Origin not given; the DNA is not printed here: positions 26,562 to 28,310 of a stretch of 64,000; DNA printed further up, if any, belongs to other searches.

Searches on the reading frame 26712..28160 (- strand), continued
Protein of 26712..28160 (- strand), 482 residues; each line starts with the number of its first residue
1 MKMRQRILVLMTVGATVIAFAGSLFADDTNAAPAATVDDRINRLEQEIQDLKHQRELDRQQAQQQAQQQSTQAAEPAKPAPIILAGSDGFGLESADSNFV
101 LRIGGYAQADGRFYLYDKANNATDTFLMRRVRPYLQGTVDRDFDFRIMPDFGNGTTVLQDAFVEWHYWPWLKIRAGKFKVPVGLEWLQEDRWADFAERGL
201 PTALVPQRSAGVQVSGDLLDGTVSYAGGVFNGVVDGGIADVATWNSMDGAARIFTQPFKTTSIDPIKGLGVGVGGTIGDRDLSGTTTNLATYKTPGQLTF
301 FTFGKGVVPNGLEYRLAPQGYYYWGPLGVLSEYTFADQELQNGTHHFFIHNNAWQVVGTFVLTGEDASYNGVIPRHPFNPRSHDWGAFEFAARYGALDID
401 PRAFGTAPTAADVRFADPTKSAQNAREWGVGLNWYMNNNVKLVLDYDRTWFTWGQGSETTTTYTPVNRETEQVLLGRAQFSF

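Call 34: search_protein_families(library=ncbifam, proteins=[L009:11536-12012:+, L009:12009-13043:+, L009:13040-13855:+, L009:13852-14619:+, L006:11728-12558:+, L006:12619-13575:+, L006:11477-11707:+, L006:8836-9636:+], max_evalue=0.00001)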
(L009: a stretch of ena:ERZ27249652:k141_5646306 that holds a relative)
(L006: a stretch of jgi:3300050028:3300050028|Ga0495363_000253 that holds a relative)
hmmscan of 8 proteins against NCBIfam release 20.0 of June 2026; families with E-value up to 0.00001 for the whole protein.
L009:11536-12012:+ (158 aa): 7 families
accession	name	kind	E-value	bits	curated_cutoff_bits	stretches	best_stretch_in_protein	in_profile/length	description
TIGR00738.1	rrf2_super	superfamily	2.6e-34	117.9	73.3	1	1-137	1-131/132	Rrf2 family transcriptional regulator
NF047409.1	Cys_reg_CymR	equivalog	1.6e-21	76.9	195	1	1-140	1-127/139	cysteine metabolism transcriptional regulator CymR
TIGR02010.1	IscR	equivalog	9.8e-20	70.8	207.55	1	1-138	1-131/135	Fe-S cluster assembly transcriptional regulator IscR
NF008886.0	PRK11920.1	equivalog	1.3e-15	57.4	193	1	1-139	1-133/153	iron-responsive transcriptional regulator RirA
NF008240.0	PRK11014.1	equivalog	2.3e-14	53.6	182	1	5-138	5-129/141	nitric oxide-sensing transcriptional repressor NsrR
NF008110.0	PRK10857.1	equivalog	8.9e-14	51.6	275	1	1-138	1-131/164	Fe-S cluster assembly transcriptional regulator IscR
TIGR02944.1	suf_reg_Xantho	equivalog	2.7e-13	50.4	110.65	1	1-135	2-129/130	SUF system Fe-S cluster assembly regulator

L009:12009-13043:+ (344 aa): 5 families
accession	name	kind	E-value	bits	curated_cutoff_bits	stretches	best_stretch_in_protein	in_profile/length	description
TIGR01728.1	SsuA_fam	subfamily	1.8e-59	201.3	163.5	1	27-331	1-289/290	aliphatic sulfonate ABC transporter substrate-binding protein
NF040735.1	SBP_SaoX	equivalog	1e-18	67.6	300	1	74-276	41-237/330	ABC transporter substrate-binding subunit SaoX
NF008588.0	PRK11553.1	subfamily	7.5e-13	48.1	299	1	55-228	50-216/319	aliphatic sulfonate ABC transporter substrate-binding protein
TIGR01729.1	taurine_ABC_bnd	equivalog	7.7e-10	38.7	304.25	1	63-249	28-205/300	taurine ABC transporter substrate-binding protein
NF008553.0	PRK11480.1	equivalog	1.2e-06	28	490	1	62-262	51-240/320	taurine ABC transporter substrate-binding protein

L009:13040-13855:+ (271 aa): 188 families (the best 25 are shown)
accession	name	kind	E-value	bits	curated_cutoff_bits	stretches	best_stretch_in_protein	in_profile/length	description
NF040729.1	ABC_ATP_SaoA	equivalog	3.1e-75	252.8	360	1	15-262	1-247/248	ABC transporter ATP-binding protein SaoA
TIGR01184.1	ntrCD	subfamily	1.1e-71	241.1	291.8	1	35-245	1-213/230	nitrate ABC transporter ATP-binding protein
NF008421.0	PRK11248.1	equivalog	1.6e-69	234.2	357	1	33-235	15-216/255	taurine ABC transporter ATP-binding subunit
NF008420.0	PRK11247.1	equivalog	3.2e-61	206.8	395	1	15-259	12-244/257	aliphatic sulfonates ABC transporter ATP-binding protein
TIGR03265.1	PhnT2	equivalog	2.1e-59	201.5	457.7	1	16-221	5-208/353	putative 2-aminoethylphosphonate ABC transporter ATP-binding protein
TIGR01186.1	proV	subfamily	8.6e-57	192.9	326.6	1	33-221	7-203/363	betaine/proline/choline family ABC transporter ATP-binding protein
NF043075.1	MMSYN1_0197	equivalog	1.1e-55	189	550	1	33-230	16-213/341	spermidine/putrescine ABC transporter ATP-binding protein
NF006987.0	PRK09452.1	equivalog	2.8e-55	187.6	482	1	18-230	20-228/378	spermidine/putrescine ABC transporter ATP-binding protein PotA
TIGR00968.1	3a0106s01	subfamily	7.6e-54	182.7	342.75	1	30-222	11-205/237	sulfate ABC transporter ATP-binding protein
TIGR01187.1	potA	subfamily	8.4e-51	173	355.6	1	50-222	1-175/325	polyamine ABC transporter ATP-binding protein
TIGR03415.1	ABC_choXWV_ATP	equivalog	8.8e-51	173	483.75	2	91-221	109-238/382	choline ABC transporter ATP-binding protein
NF040840.2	tungstate_WtpC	equivalog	3.8e-49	167.8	440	1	34-221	15-204/347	tungstate ABC transporter ATP-binding protein WtpC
NF008653.0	PRK11650.1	subfamily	4.2e-49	167.5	432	1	30-221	15-208/357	sn-glycerol-3-phosphate ABC transporter ATP-binding protein UgpC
NF008105.0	PRK10851.1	equivalog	1.2e-48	165.6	502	1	18-222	5-211/362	sulfate/thiosulfate ABC transporter ATP-binding protein CysA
NF008621.0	PRK11607.1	equivalog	2.3e-48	164.9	613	1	32-253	32-248/377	putrescine ABC transporter ATP-binding subunit PotG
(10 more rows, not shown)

L009:13852-14619:+ (255 aa): 9 families
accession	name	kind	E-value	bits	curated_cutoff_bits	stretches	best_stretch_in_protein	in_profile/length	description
NF040733.1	ABC_perm_U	equivalog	4.4e-39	134.5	295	1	4-240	8-240/251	ABC transporter permease subunit SaoP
TIGR01183.1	ntrB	equivalog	3.9e-26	92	209.05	1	48-237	12-198/202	nitrate ABC transporter permease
NF008470.0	PRK11365.1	equivalog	8.2e-23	81.1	347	1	13-237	20-241/263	aliphatic sulfonate ABC transporter permease SsuC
NF007545.0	PRK10160.1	equivalog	6.4e-21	75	342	1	2-234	22-256/275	taurine ABC transporter permease TauC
TIGR03416.1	ABC_choXWV_perm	equivalog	1.8e-09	37.4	363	1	48-237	81-266/267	choline ABC transporter permease subunit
NF040839.1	tungstate_WtpB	equivalog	1.4e-08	34.7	340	1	36-191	27-199/251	tungstate ABC transporter permease WtpB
NF008196.0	PRK10952.1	equivalog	2.1e-07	30.1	439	1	42-231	136-320/356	glycine betaine/L-proline ABC transporter permease ProW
TIGR01581.1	Mo_ABC_porter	hypoth_equivalog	3.5e-06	26.7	210.3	0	132-183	118-169/225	ABC transporter permease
TIGR01097.1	PhnE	equivalog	8.8e-06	25.4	216.7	0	49-236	55-242/252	phosphonate ABC transporter, permease protein PhnE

L006:11728-12558:+ (276 aa): 1 family
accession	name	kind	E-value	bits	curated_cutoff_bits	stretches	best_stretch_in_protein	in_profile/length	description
NF052223.1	ActylOrnDeactShew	equivalog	3e-09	36.5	400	1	71-264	63-266/269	N-acetyl-ornithine deacetylase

L006:12619-13575:+ (318 aa): 33 families (the best 25 are shown)
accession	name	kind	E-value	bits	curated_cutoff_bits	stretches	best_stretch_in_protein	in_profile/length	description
TIGR01139.1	cysK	equivalog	7.2e-138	458.8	350.95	1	10-314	3-298/298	cysteine synthase A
TIGR01136.1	cysKM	subfamily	5.1e-132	439.7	344.15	1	11-314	4-299/299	cysteine synthase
NF007989.0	PRK10717.1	equivalog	1e-112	376.5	387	1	3-317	3-321/334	cysteine synthase A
TIGR01137.1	cysta_beta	equivalog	3.2e-91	306.3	510.25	1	11-317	8-314/457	cystathionine beta-synthase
NF008735.0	PRK11761.1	equivalog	1.1e-85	287.5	413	1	11-315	9-295/296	cysteine synthase CysM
TIGR01138.1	cysM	equivalog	3.9e-85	285.9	394.2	1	12-314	6-290/290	cysteine synthase B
NF053679.1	CysteaSynCapA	equivalog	1.4e-63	214.7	600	1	12-317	14-323/329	cysteate synthase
TIGR03945.1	PLP_SbnA_fam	equivalog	1.8e-61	207.8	349.95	1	12-317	5-303/304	2,3-diaminopropionate biosynthesis protein SbnA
NF005292.0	PRK06815.1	equivalog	9.3e-18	64.3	371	1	13-301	20-303/320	threonine/serine dehydratase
NF052478.1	CystDsulMYC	equivalog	1.2e-15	57.7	600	1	30-317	38-329/354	L-cysteine desulfhydrase Cds1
NF004996.0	PRK06381.1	equivalog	1.3e-15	57.3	266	1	7-194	8-189/319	threonine synthase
NF006094.0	PRK08246.1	subfamily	3.9e-14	52.8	331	1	13-219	22-212/310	serine/threonine dehydratase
NF006050.0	PRK08197.1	equivalog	8.9e-14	51.1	303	1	9-196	75-255/406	threonine synthase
TIGR01124.1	ilvA_2Cterm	equivalog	4.3e-13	48.7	411.3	1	15-219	18-213/499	threonine ammonia-lyase, biosynthetic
TIGR01127.1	ilvA_1Cterm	equivalog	8.3e-13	48.1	378.75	1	15-301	1-281/380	threonine ammonia-lyase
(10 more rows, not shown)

L006:11477-11707:+ (76 aa): 3 families
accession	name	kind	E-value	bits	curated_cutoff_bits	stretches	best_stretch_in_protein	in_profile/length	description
NF008022.0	PRK10752.1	subfamily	1.5e-22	80.5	288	1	18-75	271-328/329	sulfate ABC transporter substrate-binding protein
TIGR00971.1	3a0106s03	subfamily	2.1e-18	66.7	155.5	1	15-73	257-315/315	sulfate ABC transporter substrate-binding protein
NF008106.0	PRK10852.1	subfamily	5.5e-10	38.8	308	1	18-73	277-332/338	thiosulfate ABC transporter substrate-binding protein CysP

L006:8836-9636:+ (266 aa): 0 families

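Call 36: find_encoding_contigs(protein=P0045, flank=10000, max_places=1)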
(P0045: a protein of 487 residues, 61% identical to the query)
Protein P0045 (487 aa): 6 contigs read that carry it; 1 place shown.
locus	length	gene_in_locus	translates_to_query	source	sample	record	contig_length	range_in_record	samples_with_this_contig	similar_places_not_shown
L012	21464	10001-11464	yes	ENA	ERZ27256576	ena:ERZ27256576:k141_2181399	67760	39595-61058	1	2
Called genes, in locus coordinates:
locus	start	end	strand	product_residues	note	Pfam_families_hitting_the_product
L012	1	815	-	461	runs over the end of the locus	PF07969:Amidohydro_3 (weak), PF01979:Amidohydro_1, PF07969:Amidohydro_3 (weak)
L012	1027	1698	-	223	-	-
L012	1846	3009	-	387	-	PF00248:Aldo_ket_red, PF13183:Fer4_8 (weak), PF13187:Fer4_9 (faint), PF13534:Fer4_17 (weak)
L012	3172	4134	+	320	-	PF02608:Bmp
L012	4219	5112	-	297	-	PF08668:HDOD, PF01966:HD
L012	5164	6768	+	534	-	PF00005:ABC_tran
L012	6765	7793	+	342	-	PF02653:BPD_transp_2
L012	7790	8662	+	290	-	PF02653:BPD_transp_2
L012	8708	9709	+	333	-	PF01261:AP_endonuc_2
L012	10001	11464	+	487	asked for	PF07396:Porin_O_P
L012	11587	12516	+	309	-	PF11004:Kdo_hydroxy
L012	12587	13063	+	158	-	PF02082:Rrf2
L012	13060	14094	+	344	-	PF13379:NMT1_2, PF09084:NMT1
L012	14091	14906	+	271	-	PF00005:ABC_tran, PF13304:AAA_21 (faint)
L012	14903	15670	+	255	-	PF00528:BPD_transp_1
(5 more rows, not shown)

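Call 37: find_encoding_contigs(protein=P0051, flank=10000, max_places=1)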
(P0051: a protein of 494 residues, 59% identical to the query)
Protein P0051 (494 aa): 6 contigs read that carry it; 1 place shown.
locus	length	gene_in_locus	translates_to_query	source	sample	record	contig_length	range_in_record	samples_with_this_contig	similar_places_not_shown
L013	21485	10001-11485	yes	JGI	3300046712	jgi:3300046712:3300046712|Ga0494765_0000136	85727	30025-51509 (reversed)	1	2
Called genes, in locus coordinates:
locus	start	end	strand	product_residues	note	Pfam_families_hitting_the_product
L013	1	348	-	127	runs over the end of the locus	PF04020:Phage_holin_4_2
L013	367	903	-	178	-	PF00578:AhpC-TSA, PF08534:Redoxin, PF13905:Thioredoxin_8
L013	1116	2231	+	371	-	PF25270:Khk, PF00294:PfkB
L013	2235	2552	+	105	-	-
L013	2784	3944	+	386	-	PF00749:tRNA-synt_1c, PF19269:Anticodon_2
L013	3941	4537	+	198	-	PF01066:CDP-OH_P_transf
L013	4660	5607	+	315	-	PF02608:Bmp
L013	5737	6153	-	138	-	-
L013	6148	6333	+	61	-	-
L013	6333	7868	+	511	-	PF00005:ABC_tran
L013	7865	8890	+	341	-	PF02653:BPD_transp_2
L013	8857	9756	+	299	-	PF02653:BPD_transp_2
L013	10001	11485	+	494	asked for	PF07396:Porin_O_P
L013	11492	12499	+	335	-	PF13531:SBP_bac_11, PF01547:SBP_bac_1, PF13416:SBP_bac_8, PF13343:SBP_bac_6 (weak)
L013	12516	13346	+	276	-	PF24827:AstE_AspA_cat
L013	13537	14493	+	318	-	PF00291:PALP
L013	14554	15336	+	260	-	PF00528:BPD_transp_1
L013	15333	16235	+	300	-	PF00528:BPD_transp_1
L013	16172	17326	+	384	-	PF02463:SMC_N (weak), PF00005:ABC_tran, PF13304:AAA_21 (faint), PF08402:TOBE_2 (faint), PF17850:CysA_C_terminal (weak), PF03459:TOBE (weak), PF12857:TOBE_3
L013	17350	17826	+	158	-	PF02082:Rrf2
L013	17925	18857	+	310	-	PF13379:NMT1_2, PF09084:NMT1, PF12974:Phosphonate-bd (weak)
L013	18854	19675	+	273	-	PF00005:ABC_tran, PF13304:AAA_21 (faint)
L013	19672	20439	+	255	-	PF00528:BPD_transp_1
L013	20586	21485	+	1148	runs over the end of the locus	PF26300:PEPCK_PPi_lobe_2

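Call 38: find_encoding_contigs(protein=P0066, flank=10000, max_places=1)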
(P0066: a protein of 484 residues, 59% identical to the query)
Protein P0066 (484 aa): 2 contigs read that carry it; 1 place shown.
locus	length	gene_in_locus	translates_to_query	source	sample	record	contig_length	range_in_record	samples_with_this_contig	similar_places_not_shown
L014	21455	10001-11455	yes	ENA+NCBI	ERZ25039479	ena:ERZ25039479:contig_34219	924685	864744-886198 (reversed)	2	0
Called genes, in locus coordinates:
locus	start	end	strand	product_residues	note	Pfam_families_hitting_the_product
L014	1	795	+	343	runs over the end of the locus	PF04055:Radical_SAM, PF06968:BATS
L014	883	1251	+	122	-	-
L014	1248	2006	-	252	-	PF17131:TP_0789-like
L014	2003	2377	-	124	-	PF02261:Asp_decarbox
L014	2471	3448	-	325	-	PF01636:APH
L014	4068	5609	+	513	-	PF09136:Glucodextran_B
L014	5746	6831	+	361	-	-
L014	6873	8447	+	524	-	PF16930:Porin_5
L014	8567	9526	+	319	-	-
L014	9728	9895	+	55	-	PF10055:DUF2292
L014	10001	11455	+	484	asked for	PF07396:Porin_O_P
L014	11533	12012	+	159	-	PF02082:Rrf2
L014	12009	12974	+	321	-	PF13379:NMT1_2, PF09084:NMT1, PF12974:Phosphonate-bd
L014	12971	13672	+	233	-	PF00005:ABC_tran, PF13304:AAA_21 (faint)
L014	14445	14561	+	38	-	-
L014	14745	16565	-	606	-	-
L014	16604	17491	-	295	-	-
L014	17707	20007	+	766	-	PF13231:PMT_2, PF13414:TPR_11, PF13414:TPR_11, PF13414:TPR_11, PF13432:TPR_16, PF14559:TPR_19, PF13414:TPR_11, PF13424:TPR_12, +48 more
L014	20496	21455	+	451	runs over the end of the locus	PF00589:Phage_integrase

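Call 39: find_encoding_contigs(protein=P0114, flank=10000, max_places=1)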
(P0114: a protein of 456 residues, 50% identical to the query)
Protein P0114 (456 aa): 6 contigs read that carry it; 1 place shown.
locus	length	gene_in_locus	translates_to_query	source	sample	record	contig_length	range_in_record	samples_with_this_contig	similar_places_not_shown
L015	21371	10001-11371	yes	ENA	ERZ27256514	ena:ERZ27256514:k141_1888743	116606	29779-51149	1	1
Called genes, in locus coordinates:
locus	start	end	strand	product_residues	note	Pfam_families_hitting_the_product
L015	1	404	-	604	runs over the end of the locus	PF00939:Na_sulph_symp (weak), PF03600:CitMHS, PF06808:DctM (faint), PF02080:TrkA_C, PF00939:Na_sulph_symp, PF03600:CitMHS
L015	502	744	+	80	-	PF13490:zf-HC2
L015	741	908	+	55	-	PF19628:DUF6132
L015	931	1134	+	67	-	PF11127:YgaP-like_TM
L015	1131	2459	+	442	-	PF02321:OEP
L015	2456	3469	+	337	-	PF25917:BSH_RND, PF25973:BSH_CzcB, PF25954:Beta-barrel_RND_2 (weak), PF25967:RND-MFP_C, PF25975:CzcB_C (faint), PF25989:YknX_C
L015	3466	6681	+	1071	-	PF00873:ACR_tran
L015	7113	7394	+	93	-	PF03551:PadR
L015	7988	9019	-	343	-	PF08240:ADH_N, PF00107:ADH_zinc_N, PF13602:ADH_zinc_N_2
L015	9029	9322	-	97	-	PF13240:Zn_Ribbon_1 (weak)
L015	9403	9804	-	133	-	-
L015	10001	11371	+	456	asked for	PF07396:Porin_O_P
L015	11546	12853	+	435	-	PF01053:Cys_Met_Meta_PP, PF00155:Aminotran_1_2 (weak)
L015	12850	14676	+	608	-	PF00561:Abhydrolase_1, PF07021:MetW, PF13489:Methyltransf_23 (weak), PF08241:Methyltransf_11, PF08242:Methyltransf_12 (weak), PF13649:Methyltransf_25, PF13847:Methyltransf_31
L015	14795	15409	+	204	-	PF07638:Sigma70_ECF (weak), PF04542:Sigma70_r2, PF08281:Sigma70_r4_2, PF04545:Sigma70_r4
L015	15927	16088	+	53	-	-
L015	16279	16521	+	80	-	PF13490:zf-HC2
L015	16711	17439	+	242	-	PF02001:DUF134, PF02579:Nitro_FeMo-Co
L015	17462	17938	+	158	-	PF01980:TrmO_N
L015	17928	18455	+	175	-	PF01327:Pep_deformylase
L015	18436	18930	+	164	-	PF13622:4HBT_3 (weak), PF03061:4HBT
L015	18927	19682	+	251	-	PF13938:DUF4213, PF04016:DUF364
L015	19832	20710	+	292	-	PF00753:Lactamase_B, PF23023:Anti-Pycsar_Apyc1 (weak), PF12706:Lactamase_B_2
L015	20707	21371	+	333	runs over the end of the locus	PF04055:Radical_SAM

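Call 44: search_solved_structures(query=L009:11536-12009:+, max_evalue=0.001, show_alignments=2)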
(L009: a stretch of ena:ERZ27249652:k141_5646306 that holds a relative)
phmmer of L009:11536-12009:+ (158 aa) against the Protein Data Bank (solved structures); distinct sequences matched with E-value up to 0.001: 13.
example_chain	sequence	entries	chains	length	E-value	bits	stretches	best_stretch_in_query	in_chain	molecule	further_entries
4cic_A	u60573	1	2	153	1.7e-16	63.8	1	1-137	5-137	TRANSCRIPTIONAL REGULATOR, BADM/RRF2 FAMILY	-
3lwf_A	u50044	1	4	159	3.6e-15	59.5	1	1-137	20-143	Putative transcriptional regulator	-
3t8r_A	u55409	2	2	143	4.6e-15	59.2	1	1-133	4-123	Staphylococcus aureus CymR | Staphylococcus aureus CymR (oxidized form)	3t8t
2y75_A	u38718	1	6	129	2.1e-14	57.1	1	2-137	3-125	HTH-TYPE TRANSCRIPTIONAL REGULATOR CYMR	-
5n07_A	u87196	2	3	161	7e-13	52.1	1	1-138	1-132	HTH-type transcriptional repressor NsrR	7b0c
4hf0_A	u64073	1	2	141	4.5e-12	49.5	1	1-88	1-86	HTH-type transcriptional regulator IscR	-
4hf1_A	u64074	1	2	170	7.5e-12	48.8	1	1-88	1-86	HTH-type transcriptional regulator IscR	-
4chu_A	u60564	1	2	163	2.3e-11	47.2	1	2-88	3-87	HTH-TYPE TRANSCRIPTIONAL REGULATOR ISCR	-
4hf2_A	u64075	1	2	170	5.2e-11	46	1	1-88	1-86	HTH-type transcriptional regulator IscR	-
6hsd_A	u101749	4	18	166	2.4e-10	43.9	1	7-109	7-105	Rrf2 family transcriptional regulator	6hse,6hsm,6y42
6y45_A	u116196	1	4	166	2.9e-10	43.6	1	7-109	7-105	Rrf2 family transcriptional regulator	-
5n08_A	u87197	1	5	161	9e-10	42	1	1-137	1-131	HTH-type transcriptional repressor NsrR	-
7zpn_A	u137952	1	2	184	1.4e-09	41.4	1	2-91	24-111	HTH-type transcriptional regulator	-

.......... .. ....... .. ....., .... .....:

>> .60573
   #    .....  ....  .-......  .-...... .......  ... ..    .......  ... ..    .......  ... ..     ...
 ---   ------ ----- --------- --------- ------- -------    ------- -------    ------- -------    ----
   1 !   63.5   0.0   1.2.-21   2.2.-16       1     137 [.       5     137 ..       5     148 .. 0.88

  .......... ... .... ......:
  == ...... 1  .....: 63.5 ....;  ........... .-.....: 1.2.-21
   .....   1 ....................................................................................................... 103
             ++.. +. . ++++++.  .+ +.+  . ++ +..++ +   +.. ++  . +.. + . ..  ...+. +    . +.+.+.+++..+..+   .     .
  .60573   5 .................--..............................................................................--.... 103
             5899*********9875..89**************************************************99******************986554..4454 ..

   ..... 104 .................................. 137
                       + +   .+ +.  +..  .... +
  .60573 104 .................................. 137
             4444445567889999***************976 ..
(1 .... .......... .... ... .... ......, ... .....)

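Call 53: find_homologous_proteins(query=L009:11536-12009:+, max_evalue=1e-20)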
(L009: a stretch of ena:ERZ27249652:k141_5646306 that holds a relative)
Query L009:11536-12009:+ (158 aa): 6917 proteins with E <= 1e-20 among 7195 candidates; the best 120 are listed.
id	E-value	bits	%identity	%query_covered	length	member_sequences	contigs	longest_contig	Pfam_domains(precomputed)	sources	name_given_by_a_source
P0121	2.4e-93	328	94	99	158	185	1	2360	PF02082.27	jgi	jgi:Rrf2 family protein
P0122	1.8e-88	312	91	100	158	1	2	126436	PF02082.27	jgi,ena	jgi:Rrf2 family protein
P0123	5.4e-88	311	89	100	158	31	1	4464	PF02082.27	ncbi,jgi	jgi:Rrf2 family protein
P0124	3.9e-87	308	90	100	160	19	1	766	PF02082.27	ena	-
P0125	1.4e-86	306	88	100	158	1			PF02082.27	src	-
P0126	2.4e-86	305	86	100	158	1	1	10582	PF02082.27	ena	-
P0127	2.9e-86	305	88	100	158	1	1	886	PF02082.27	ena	-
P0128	3.5e-86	305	88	100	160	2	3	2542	PF02082.27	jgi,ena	-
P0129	3.6e-86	305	86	100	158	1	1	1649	PF02082.27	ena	-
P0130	5.4e-86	304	88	100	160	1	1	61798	PF02082.27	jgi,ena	jgi:Rrf2 family protein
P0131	7.6e-86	304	85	100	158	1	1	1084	PF02082.27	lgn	-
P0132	2.7e-85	302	88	100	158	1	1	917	PF02082.27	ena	-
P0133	3.7e-85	301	86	99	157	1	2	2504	PF02082.27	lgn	-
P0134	7.1e-85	301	83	100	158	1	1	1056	PF02082.27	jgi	jgi:Rrf2 family protein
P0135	8.8e-85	300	87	99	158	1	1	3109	PF02082.27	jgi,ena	-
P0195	1.2e-79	284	81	100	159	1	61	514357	PF02082.27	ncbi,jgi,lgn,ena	ncbi:MAG: Rrf2 family transcriptional regulator [Verrucomicrobiia bacterium]|jgi:Rrf2 family protein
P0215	1.2e-75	271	78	100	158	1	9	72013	PF02082.27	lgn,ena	-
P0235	3.9e-73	262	75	100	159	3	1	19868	PF02082.27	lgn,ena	-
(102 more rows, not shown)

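Call 54: find_encoding_contigs(protein=P0195, flank=10000, max_places=2)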
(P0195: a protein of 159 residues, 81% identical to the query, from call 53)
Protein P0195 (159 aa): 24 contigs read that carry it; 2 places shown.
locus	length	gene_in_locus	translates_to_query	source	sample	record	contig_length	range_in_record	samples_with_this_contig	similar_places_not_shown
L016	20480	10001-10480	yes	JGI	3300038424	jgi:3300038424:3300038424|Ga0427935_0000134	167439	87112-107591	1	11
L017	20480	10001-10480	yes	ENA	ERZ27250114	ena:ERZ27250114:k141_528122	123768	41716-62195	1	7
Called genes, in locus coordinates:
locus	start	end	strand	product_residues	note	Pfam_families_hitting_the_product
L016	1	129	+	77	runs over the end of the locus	PF10055:DUF2292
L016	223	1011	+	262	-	PF00005:ABC_tran, PF13304:AAA_21 (faint), PF13401:AAA_22 (faint)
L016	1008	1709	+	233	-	PF02492:cobW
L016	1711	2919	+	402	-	PF00266:Aminotran_5, PF01212:Beta_elim_lyase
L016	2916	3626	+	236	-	PF04060:FeS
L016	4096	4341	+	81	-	-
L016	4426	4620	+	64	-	PF10055:DUF2292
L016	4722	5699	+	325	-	PF11231:DUF3034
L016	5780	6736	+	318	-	PF00291:PALP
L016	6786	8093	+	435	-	PF01053:Cys_Met_Meta_PP, PF00155:Aminotran_1_2 (weak)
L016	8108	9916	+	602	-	PF00561:Abhydrolase_1, PF07021:MetW, PF13489:Methyltransf_23 (weak), PF08241:Methyltransf_11, PF08242:Methyltransf_12 (weak), PF13649:Methyltransf_25, PF13847:Methyltransf_31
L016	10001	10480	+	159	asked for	PF02082:Rrf2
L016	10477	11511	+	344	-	PF13379:NMT1_2, PF09084:NMT1, PF12974:Phosphonate-bd (weak)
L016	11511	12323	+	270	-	PF00005:ABC_tran, PF13304:AAA_21 (faint)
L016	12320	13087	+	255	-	PF00528:BPD_transp_1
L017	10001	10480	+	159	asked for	PF02082:Rrf2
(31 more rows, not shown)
